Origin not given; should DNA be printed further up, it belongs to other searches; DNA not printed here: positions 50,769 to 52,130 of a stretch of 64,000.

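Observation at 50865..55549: GC-elevated, terminator-punctuated island abutting tRNA-Gln(CUG): giant phosphoesterase-domain protein + triplicated membrane protein + Cys-rich mini-protein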

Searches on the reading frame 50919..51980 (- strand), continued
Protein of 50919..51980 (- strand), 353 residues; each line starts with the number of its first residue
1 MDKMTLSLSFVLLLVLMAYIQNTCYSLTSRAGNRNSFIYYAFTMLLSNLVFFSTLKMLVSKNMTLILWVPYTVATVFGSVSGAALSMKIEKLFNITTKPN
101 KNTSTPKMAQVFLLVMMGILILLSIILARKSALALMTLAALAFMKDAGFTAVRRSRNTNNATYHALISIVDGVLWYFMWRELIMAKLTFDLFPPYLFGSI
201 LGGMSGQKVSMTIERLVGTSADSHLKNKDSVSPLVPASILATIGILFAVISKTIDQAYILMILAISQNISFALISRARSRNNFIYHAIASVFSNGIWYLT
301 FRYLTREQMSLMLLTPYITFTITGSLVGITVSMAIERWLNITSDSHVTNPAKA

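Call 112: search_protein_families(library=phrogs, proteins=[L065:6013-6312:+, L093:2400-3206:+, L064:4491-5936:+, L065:2477-4015:+, L101:3600-5357:+, L097:2207-2917:+, L095:7578-9629:+, L093:4322-4717:+, L093:3930-4382:+, L085:6409-7341:+], max_evalue=0.001)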
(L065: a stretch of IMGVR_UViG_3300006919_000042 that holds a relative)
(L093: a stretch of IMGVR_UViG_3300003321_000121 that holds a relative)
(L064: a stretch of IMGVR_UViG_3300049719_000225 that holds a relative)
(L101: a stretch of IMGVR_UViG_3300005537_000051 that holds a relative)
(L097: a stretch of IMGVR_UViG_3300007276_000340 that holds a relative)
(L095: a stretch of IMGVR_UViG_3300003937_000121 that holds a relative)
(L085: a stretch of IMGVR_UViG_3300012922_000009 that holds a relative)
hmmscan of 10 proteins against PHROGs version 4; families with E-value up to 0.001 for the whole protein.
L065:6013-6312:+ (99 aa): 1 family
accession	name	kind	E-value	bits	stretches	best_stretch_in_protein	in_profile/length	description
phrog_33664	-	unknown function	4.7e-10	40.7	1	5-81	7-93/118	-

L093:2400-3206:+ (269 aa): 1 family
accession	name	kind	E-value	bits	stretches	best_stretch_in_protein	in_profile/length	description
phrog_7339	-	DNA, RNA and nucleotide metabolism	1.3e-29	104.4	1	12-240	23-245/263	DNA repair exonuclease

L064:4491-5936:+ (481 aa): 3 families
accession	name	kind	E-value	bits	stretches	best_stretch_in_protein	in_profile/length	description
phrog_704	-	DNA, RNA and nucleotide metabolism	2.7e-48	166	1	147-473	64-387/390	DNA repair exonuclease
phrog_20762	-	unknown function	7.4e-13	49.8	1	353-470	1-113/117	-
phrog_284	-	DNA, RNA and nucleotide metabolism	2.8e-06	27.5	1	188-382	101-309/398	exonuclease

L065:2477-4015:+ (512 aa): 2 families
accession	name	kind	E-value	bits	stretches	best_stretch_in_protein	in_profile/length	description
phrog_284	-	DNA, RNA and nucleotide metabolism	3.2e-32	112.9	1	179-505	60-385/398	exonuclease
phrog_704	-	DNA, RNA and nucleotide metabolism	5.2e-31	109.1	1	196-508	86-380/390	DNA repair exonuclease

L101:3600-5357:+ (586 aa): 1 family
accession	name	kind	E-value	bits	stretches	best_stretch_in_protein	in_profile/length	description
phrog_284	-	DNA, RNA and nucleotide metabolism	1.9e-15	57.7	1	257-526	117-362/398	exonuclease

L097:2207-2917:+ (237 aa): 2 families
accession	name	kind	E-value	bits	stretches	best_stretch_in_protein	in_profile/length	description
phrog_221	-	other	2.5e-44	153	1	9-231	107-346/367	metallo-phosphoesterase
phrog_1649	-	other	0.00056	19.7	1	8-162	30-169/308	metallo-phosphoesterase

L095:7578-9629:+ (684 aa): 1 family
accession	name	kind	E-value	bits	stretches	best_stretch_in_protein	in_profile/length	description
phrog_367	-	DNA, RNA and nucleotide metabolism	5.7e-169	564.6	1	15-684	29-697/701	ribonucleotide reductase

L093:4322-4717:+ (132 aa): 4 families
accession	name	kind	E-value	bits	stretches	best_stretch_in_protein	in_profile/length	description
phrog_229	-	other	9.5e-43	148.1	1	12-132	237-360/533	MazG-like pyrophosphatase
phrog_22758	-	other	1.8e-15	58.2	1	32-131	116-217/221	MazG-like pyrophosphatase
phrog_37613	-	other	1.5e-06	28.6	1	45-130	290-376/394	MazG-like pyrophosphatase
phrog_16522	-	other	7.5e-06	26.4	1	58-120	88-150/296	MazG-like pyrophosphatase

L093:3930-4382:+ (151 aa): 1 family
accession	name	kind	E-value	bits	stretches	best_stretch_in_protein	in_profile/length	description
phrog_18716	-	unknown function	1.3e-06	29.6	1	37-130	9-96/114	-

L085:6409-7341:+ (311 aa): 1 family
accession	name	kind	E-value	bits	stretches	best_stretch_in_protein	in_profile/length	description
phrog_7339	-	DNA, RNA and nucleotide metabolism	6.1e-36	125.1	1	7-225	24-241/263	DNA repair exonuclease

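Call 115: search_dna_similar(query=window:50919-51980:-, collection=phages, mode=protein, max_evalue=0.001, max_rows=30)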
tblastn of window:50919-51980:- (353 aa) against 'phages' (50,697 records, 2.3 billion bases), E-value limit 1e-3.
Records with a match: 1; places in all: 1; records where one place covers at least 80% of the query: 0.
Best place of each record, by identity: <60% 1.
By first word of the organism name: Tenacibaculum 1.
By host as written in the record: Tenacibaculum sp. 1.
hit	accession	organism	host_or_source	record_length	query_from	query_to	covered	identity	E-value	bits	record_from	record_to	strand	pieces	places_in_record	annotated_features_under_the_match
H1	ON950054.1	Tenacibaculum phage Larrie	Tenacibaculum sp.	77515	17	349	74%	42.8%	4e-18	245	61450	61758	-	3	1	hypothetical protein | DNA ligase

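Call 117: get_annotated_region(hit=H1, flank=7000)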
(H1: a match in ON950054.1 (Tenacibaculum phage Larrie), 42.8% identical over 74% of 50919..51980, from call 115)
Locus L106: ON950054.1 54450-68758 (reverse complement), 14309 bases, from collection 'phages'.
description: Tenacibaculum phage Larrie, complete genome.
organism: Tenacibaculum phage Larrie (NCBI taxid 2968246)
taxonomy: Viruses; Duplodnaviria; Heunggongvirae; Uroviricota; Caudoviricetes; Cbastvirus
host: Tenacibaculum sp.; source: water; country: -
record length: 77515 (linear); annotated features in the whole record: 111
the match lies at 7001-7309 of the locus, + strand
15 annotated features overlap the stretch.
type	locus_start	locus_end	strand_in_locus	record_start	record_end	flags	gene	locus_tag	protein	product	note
CDS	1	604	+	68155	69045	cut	-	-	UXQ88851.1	hypothetical protein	-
CDS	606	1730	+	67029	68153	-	-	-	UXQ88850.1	SaV-like protein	-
CDS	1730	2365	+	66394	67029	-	-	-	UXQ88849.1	NTP-PPase-like protein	-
CDS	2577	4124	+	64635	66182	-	-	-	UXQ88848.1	DNA polymerase III alpha subunit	-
CDS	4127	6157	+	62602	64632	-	-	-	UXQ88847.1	DNA polymerase III alpha subunit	-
CDS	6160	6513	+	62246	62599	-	-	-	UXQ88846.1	hypothetical protein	gp95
CDS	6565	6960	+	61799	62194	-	-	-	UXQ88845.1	hypothetical protein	-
CDS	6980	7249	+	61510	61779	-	-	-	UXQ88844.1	hypothetical protein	-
CDS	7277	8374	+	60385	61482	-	-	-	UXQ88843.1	DNA ligase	-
CDS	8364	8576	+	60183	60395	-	-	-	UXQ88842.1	hypothetical protein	-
CDS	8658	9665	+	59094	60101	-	-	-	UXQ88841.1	hypothetical protein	-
CDS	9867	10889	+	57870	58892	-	-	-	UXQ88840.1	hypothetical protein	-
CDS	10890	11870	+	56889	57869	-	-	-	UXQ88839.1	RecA protein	-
CDS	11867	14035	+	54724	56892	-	-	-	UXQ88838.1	hypothetical protein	-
CDS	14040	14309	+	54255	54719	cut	-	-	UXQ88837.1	hypothetical protein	-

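Call 122: search_dna_similar(query=L065:6013-6312:+, collection=plasmids, mode=protein, max_evalue=0.001, max_rows=15)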
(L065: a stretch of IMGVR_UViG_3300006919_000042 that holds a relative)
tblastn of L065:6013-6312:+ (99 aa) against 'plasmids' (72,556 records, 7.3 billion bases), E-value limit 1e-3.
No match.
